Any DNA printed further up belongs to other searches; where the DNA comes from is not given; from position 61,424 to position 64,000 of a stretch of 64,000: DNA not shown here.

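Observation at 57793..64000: Type I-G(I-U)-like cas operon in the order csb1-csb2-cas3 with no large subunit upstream and no CRISPR array in view; divergent DUF45 metallopeptidase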

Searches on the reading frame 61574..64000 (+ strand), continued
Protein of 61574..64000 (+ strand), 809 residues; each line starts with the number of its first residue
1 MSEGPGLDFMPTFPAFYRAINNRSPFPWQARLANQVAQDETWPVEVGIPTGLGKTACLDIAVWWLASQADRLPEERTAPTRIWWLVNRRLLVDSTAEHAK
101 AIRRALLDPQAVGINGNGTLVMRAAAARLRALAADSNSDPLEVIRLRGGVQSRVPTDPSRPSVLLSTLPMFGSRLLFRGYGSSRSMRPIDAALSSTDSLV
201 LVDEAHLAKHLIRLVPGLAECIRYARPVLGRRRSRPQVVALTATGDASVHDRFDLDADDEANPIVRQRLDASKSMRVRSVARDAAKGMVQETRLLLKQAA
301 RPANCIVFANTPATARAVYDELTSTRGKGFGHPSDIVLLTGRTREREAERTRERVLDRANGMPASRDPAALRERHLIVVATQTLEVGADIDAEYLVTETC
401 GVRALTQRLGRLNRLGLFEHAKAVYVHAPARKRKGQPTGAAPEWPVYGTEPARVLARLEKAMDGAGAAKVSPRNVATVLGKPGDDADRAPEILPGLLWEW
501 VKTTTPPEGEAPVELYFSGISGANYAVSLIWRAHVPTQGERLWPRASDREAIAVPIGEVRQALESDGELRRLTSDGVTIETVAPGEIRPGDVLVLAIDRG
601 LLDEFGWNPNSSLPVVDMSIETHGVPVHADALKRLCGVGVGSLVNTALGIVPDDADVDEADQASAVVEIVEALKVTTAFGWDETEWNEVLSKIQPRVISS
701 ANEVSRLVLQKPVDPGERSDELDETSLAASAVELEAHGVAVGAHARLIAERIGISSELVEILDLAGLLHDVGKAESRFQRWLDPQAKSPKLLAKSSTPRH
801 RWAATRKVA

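Call 38: search_solved_structures(query=A1, max_evalue=1)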
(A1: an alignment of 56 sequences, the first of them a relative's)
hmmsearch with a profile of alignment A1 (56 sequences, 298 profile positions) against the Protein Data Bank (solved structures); distinct sequences matched with E-value up to 1: 5.
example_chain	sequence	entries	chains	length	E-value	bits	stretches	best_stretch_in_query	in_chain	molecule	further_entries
7sq3_A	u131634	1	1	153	0.48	12.8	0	141-188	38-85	Designed trefoil knot protein, variant 1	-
4by6_A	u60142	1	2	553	0.62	12.4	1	65-149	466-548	GENERAL NEGATIVE REGULATOR OF TRANSCRIPTION SUBUNIT 1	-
5ajd_A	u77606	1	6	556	0.62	12.4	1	65-149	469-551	CDC39P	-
1h1o_A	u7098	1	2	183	0.76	12.1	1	221-272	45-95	CYTOCHROME C-552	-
4gt8_A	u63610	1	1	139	0.78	12.1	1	109-208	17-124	Sensor protein vraS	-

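Call 41: search_protein_families(library=padloc, proteins=[window:61574-64000:+, L020:12808-13698:+], max_evalue=0.001)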
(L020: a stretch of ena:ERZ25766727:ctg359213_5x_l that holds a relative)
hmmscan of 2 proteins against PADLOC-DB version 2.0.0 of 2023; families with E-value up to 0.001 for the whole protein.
window:61574-64000:+ (809 aa): 33 families (the best 25 are shown)
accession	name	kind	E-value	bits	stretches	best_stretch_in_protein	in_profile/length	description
PDLC01769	Cas3g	-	2.4e-158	527.3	1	11-806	6-729/836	-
PDLC00939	Cas3g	-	5.5e-92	307.3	2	13-536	4-508/864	"CRISPR-associated helicase Cas3, subtype Dpsyc"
PDLC01309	Cas3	-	5.2e-74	247.8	1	13-796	3-621/710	CAS-I-U; effector_G3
PDLC01770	Cas3g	-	9e-70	234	2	13-621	3-521/733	-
PDLC01761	Cas3b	-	2e-21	74.4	1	238-434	387-551/705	-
PDLC01252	Cas3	-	4.2e-20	70.4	1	236-437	144-308/324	CAS-I; effector_G3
PDLC00938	Cas3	-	4.3e-19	67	1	198-434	126-339/358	CRISPR-associated helicase Cas3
PDLC01767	Cas3e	-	6.8e-19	65.8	1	237-415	359-519/680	-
PDLC01757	Cas3b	-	1.2e-17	61.7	1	300-432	397-511/676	-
PDLC01765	Cas3c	-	1.8e-17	61.5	2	228-430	318-479/612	-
PDLC02079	Cas3b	-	7.8e-17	58.7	2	301-432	429-548/691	-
PDLC01759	Cas3b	-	7.1e-16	56.1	1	237-454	387-565/711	-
PDLC01762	Cas3b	-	1.2e-15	55.2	1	291-430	438-551/692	-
PDLC01710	Cas3a1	-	4.6e-14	49.8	1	310-434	454-563/745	Cas3_1_CAS-I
PDLC02080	Cas3b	-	8.2e-14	49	1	373-419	529-575/709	-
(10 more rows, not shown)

L020:12808-13698:+ (297 aa): 1 family
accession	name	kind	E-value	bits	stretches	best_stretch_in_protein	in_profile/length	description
PDLC01514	Cas8g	-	0.00011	19.9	0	229-285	219-277/287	CAS-I-U; effector_LS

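Call 46: predict_structure(alignment_id=A1)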
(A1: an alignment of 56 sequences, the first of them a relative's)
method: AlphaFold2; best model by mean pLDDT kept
length: 297 residues; sequences in the alignment: 56
mean_pLDDT: 82.1   pTM: 0.85
mean pLDDT of the five models: 82.1, 79.0, 76.3, 72.9, 69.1
residues with pLDDT >= 90: 112; 70-90: 133; 50-70: 36; < 50: 16
segments of 3 or more residues with pLDDT < 50: 174-182, 281-284, 288-290
pLDDT, mean of each block of 10 residues (from residue 1): 82 75 95 89 93 96 92 89 84 88 82 78 61 81 91 91 80 46 71 91 81 78 80 81 95 93 93 81 48 72
secondary structure, 60 per line:
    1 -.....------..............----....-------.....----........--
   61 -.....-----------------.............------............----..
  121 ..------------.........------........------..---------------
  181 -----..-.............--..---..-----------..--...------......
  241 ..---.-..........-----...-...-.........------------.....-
elements in order: E2-6 H13-26 E31-34 E42-46 H51-58 H62-66 H86-96 H103-108 E109-114 E119-122 H135-143 H150-157 H189-201 E226-228 E235-242 H248-257 E271-279 E292-296

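Call 48: fold_search(model_id=the predicted structure, library=pdb)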
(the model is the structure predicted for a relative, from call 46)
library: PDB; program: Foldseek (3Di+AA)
matches with E <= 10: 124; with E <= 0.001: 1
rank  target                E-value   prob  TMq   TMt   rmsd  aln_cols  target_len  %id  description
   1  8b2x                  9.4e-04  1.00  0.51  0.27   8.5       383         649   12  Structure of the type I-G CRISPR effector (released 2022-11-09)
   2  7tr6_C                1.7e-01  0.41  0.35  0.32   9.8       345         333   12  Cascade complex from type I-A CRISPR-Cas system (released 2022-08-10)
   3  4qjv_D                1.4e+00  0.16  0.13  0.33   4.2        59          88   15  The X-ray crystal structure of Rpo3/Rpo11 heterodimer of euryarchaeal RNA polymerase from Thermococcus kodakarensis (released 2014-10-08)
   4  2wiu_A                1.7e+00  0.04  0.14  0.11  15.9       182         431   13  Mercury-modified bacterial persistence regulator hipBA (released 2009-07-28)
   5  9gvc_D                2.7e+00  0.12  0.13  0.34   4.4        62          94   27  Cryo-EM structure of Halothiobacillus neapolitanus alpha-carboxysome T=4 mini-shell containing CTD truncated mutant of (released 2025-10-08)
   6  1lxn_A                2.7e+00  0.04  0.11  0.24   6.2        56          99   27  X-RAY STRUCTURE OF MTH1187 NORTHEAST STRUCTURAL GENOMICS CONSORTIUM TARGET TT272 (released 2003-07-29)
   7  6o81_L                2.9e+00  0.06  0.13  0.14   5.1        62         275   19  Electron cryo-microscopy of the eukaryotic translation initiation factor 2B bound to translation initiation factor 2 f (released 2019-05-15)
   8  7evr_C                3.0e+00  0.08  0.13  0.28   5.1        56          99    9  Crystal structure of hnRNP L RRM2 in complex with SETD2 (released 2021-10-20)
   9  7mwq_B                3.6e+00  0.04  0.16  0.21  17.6       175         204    8  Structure of De Novo designed beta sheet heterodimer LHD29A53/B53 (released 2022-01-19)
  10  4hvm_B                3.6e+00  0.04  0.08  0.06  13.0        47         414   17  Crystal structure of tallysomycin biosynthesis protein TlmII (released 2012-11-21)
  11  1s03_G                4.2e+00  0.07  0.11  0.22   4.4        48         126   17  The Structure of a Ribosomal Protein S8/spc Operon mRNA Complex (released 2004-05-25)
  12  8ib9_Aa               4.2e+00  0.03  0.13  0.10  10.0       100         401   14  Respiratory complex CI:CIII2, type IB, Wild type mouse under cold temperature (released 2024-09-18)
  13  5x11_E                4.2e+00  0.01  0.10  0.14  15.1       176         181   12  Crystal structure of Bacillus subtilis PadR in complex with operator DNA (released 2017-11-22)
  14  7mwq_A                4.4e+00  0.04  0.14  0.19  11.6       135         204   10  Structure of De Novo designed beta sheet heterodimer LHD29A53/B53 (released 2022-01-19)
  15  3tpv                  4.4e+00  0.01  0.13  0.11  16.8       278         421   12  Structure of pHipA bound to ADP (released 2012-10-03)
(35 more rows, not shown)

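Call 62: search_protein_families(library=padloc, alignment_id=A1, max_evalue=0.01)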
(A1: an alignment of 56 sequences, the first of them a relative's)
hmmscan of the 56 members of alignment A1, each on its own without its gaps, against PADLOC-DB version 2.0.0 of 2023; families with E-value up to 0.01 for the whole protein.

A. member 1, P0121 (297 aa): 1 family
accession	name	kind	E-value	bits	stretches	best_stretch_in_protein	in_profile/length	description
PDLC01514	Cas8g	-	0.00032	18.4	1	229-285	219-277/287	CAS-I-U; effector_LS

B. families by the number of members that match (of 56 scanned): 1 family
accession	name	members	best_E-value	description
PDLC01514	Cas8g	54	1.6e-11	CAS-I-U; effector_LS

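Call 63: search_protein_families(library=ncbifam, alignment_id=A1, max_evalue=0.01)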
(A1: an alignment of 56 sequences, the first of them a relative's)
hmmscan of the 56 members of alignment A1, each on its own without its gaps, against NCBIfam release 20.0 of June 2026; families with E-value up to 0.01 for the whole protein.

A. member 1, P0121 (297 aa): 1 family
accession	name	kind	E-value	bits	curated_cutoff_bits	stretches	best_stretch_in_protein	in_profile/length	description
NF049934.1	adjac_Cas3_IG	equivalog_domain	1.1e-12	48.2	65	1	7-273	2-279/299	type I-G CRISPR-associated protein, Cas3-extension family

B. families by the number of members that match (of 56 scanned): 1 family
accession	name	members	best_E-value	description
NF049934.1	adjac_Cas3_IG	56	4.1e-22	type I-G CRISPR-associated protein, Cas3-extension family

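Call 64: search_protein_families(library=ncbifam, proteins=[P0001, L019:6251-6859:+, L019:6856-7758:+, L019:5351-5824:+, L019:5826-6245:+], max_evalue=0.001)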
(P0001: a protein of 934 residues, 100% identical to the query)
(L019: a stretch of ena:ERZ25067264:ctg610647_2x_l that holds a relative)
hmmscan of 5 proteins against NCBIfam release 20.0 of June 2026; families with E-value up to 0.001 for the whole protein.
P0001 (934 aa): 7 families
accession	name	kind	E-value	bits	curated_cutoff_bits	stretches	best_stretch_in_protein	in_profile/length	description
TIGR02621.3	cas3_GSU0051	exception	5.9e-180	601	400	1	13-924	2-854/854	type I-G CRISPR-associated helicase/endonuclease Cas3g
TIGR01587.1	cas3_core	equivalog_domain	3e-18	66.1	102.45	1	198-434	126-339/358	CRISPR-associated helicase Cas3'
TIGR01596.1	cas3_HD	equivalog_domain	3.1e-16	60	43.45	1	734-866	1-113/178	CRISPR-associated endonuclease Cas3''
NF007248.0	PRK09694.1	equivalog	6.4e-10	37.7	569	1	267-414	525-661/878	CRISPR-associated helicase/endonuclease Cas3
TIGR02562.1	cas3_yersinia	equivalog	2.7e-08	32.1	565.95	1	762-806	116-157/1110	type I-F CRISPR-associated helicase Cas3f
TIGR03158.1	cas3_cyano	exception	0.00013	21.3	69.1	0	374-412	318-356/357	type I-D CRISPR-associated helicase Cas3'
TIGR00277.1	HDIG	domain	0.0008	19.2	27.6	0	735-777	6-45/84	HDIG domain-containing metalloprotein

L019:6251-6859:+ (203 aa): 3 families
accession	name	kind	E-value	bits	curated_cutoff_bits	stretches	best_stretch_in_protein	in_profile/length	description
NF049935.1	cas4g_cas1g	exception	1.2e-39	136.2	560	1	5-188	2-198/546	CRISPR-associated endonuclease Cas4g/Cas1g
TIGR00372.1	cas4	equivalog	4.1e-37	127.7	65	1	5-181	1-180/180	CRISPR-associated protein Cas4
TIGR04328.1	cas4_PREFRAN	exception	2.7e-09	37.3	70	1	6-178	2-174/178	type V CRISPR-associated protein Cas4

L019:6856-7758:+ (301 aa): 9 families
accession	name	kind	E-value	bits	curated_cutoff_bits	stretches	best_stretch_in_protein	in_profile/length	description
TIGR03640.1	cas1_DVULG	exception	5.4e-85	285.5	385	1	2-300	3-305/340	type I-C CRISPR-associated endonuclease Cas1c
NF049935.1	cas4g_cas1g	exception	1.8e-73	247.8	560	1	5-299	217-509/546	CRISPR-associated endonuclease Cas4g/Cas1g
TIGR00287.1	cas1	equivalog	7.3e-61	206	71.7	1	5-300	2-296/327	CRISPR-associated endonuclease Cas1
TIGR04093.1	cas1_CYANO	exception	1e-59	202.2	385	1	3-299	1-297/334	type I-D CRISPR-associated endonuclease Cas1d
TIGR03983.1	cas1_MYXAN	equivalog_domain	1.1e-51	175.9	358.05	1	7-300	16-311/347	type I-MYXAN CRISPR-associated endonuclease Cas1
TIGR03641.1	cas1_HMARI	exception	2.5e-32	112.5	304.1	1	5-300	3-288/324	type I-B CRISPR-associated endonuclease Cas1b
TIGR04329.1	cas1_PREFRAN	exception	1.5e-22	80.1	300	1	10-268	14-261/317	type V CRISPR-associated endonuclease Cas1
TIGR03639.1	cas1_NMENI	exception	3e-16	59.5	120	1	7-259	6-235/278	type II CRISPR-associated endonuclease Cas1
TIGR03638.1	cas1_ECOLI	exception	9.9e-09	34.8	215.6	1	10-80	17-87/269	type I-E CRISPR-associated endonuclease Cas1e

L019:5351-5824:+ (158 aa): 1 family
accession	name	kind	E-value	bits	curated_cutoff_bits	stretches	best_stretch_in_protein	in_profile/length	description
NF049934.1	adjac_Cas3_IG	equivalog_domain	3e-07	30.4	65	1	8-125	3-134/299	type I-G CRISPR-associated protein, Cas3-extension family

L019:5826-6245:+ (140 aa): 1 family
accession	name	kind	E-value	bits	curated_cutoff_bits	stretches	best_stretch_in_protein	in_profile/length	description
NF049934.1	adjac_Cas3_IG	equivalog_domain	3.5e-06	26.9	65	1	30-115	201-278/299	type I-G CRISPR-associated protein, Cas3-extension family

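Call 75: find_encoding_contigs(protein=P0002, flank=10000, max_places=2)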
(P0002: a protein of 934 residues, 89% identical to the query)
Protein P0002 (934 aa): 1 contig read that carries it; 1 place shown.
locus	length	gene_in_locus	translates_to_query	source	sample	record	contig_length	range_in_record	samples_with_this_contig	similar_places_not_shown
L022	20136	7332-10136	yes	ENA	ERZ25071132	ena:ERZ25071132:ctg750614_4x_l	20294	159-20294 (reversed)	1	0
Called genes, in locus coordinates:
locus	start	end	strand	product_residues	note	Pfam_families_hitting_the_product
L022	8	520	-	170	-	-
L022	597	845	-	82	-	-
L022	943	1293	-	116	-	-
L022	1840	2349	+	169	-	-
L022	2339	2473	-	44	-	-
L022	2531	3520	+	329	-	PF06067:DUF932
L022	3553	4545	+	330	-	-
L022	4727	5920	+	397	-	PF09617:Cas_GSU0053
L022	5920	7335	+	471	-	PF09609:Cas_GSU0054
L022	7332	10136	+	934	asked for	PF22590:Cas3-like_C_2, PF01966:HD (faint), PF18019:Cas3_HD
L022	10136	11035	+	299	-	-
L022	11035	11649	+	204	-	PF01930:Cas_Cas4, PF12705:PDDEXK_1 (weak)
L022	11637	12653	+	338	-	PF01867:Cas_Cas1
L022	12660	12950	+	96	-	PF09827:CRISPR_Cas2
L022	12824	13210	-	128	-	-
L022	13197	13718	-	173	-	-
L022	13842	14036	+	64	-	-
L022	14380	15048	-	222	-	-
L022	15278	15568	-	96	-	-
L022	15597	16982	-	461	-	PF22022:Phage_int_M, PF00589:Phage_integrase (weak)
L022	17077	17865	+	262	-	PF13701:DDE_Tnp_1_4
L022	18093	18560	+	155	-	PF01609:DDE_Tnp_1 (weak), PF13701:DDE_Tnp_1_4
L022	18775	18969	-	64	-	-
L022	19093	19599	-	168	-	PF01541:GIY-YIG (weak)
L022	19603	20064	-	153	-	PF13683:rve_3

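Call 76: find_encoding_contigs(protein=P0008, flank=10000, max_places=2)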
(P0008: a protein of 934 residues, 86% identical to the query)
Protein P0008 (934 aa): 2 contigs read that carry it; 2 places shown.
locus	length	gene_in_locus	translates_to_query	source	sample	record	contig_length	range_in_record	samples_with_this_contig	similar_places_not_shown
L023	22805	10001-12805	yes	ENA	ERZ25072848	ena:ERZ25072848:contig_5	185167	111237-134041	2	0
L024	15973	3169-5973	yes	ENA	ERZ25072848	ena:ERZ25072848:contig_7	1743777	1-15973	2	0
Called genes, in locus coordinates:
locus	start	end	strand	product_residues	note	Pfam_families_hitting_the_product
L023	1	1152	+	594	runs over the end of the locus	PF13667:ThiC-associated, PF01964:ThiC_Rad_SAM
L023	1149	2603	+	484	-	PF01979:Amidohydro_1, PF07969:Amidohydro_3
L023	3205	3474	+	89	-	-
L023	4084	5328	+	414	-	PF00872:Transposase_mut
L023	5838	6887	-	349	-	PF00665:rve, PF13683:rve_3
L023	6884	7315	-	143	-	PF01527:HTH_Tnp_1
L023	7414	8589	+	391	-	PF09617:Cas_GSU0053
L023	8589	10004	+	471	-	PF09609:Cas_GSU0054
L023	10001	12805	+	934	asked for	PF22590:Cas3-like_C_2, PF18019:Cas3_HD (weak)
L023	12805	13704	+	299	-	-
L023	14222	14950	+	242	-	PF01867:Cas_Cas1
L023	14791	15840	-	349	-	PF00665:rve, PF13683:rve_3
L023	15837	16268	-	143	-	PF01527:HTH_Tnp_1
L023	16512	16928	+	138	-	PF01867:Cas_Cas1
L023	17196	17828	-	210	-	-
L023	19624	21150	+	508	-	PF13701:DDE_Tnp_1_4, PF01609:DDE_Tnp_1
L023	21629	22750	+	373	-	PF00005:ABC_tran (weak), PF02463:SMC_N (faint), PF13175:AAA_15, PF13476:AAA_23 (weak), PF13304:AAA_21 (weak)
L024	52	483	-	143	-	PF01527:HTH_Tnp_1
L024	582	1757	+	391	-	PF09617:Cas_GSU0053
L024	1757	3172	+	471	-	PF09609:Cas_GSU0054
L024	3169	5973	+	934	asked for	PF22590:Cas3-like_C_2, PF18019:Cas3_HD (weak)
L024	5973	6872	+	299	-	-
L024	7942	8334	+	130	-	PF01527:HTH_Tnp_1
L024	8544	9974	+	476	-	PF01527:HTH_Tnp_1 (weak), PF00665:rve, PF13683:rve_3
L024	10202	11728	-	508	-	PF13701:DDE_Tnp_1_4, PF01609:DDE_Tnp_1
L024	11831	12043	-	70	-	-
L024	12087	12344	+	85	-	-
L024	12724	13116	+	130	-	PF01527:HTH_Tnp_1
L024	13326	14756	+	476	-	PF01527:HTH_Tnp_1 (weak), PF00665:rve, PF13683:rve_3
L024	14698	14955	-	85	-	-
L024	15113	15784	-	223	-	-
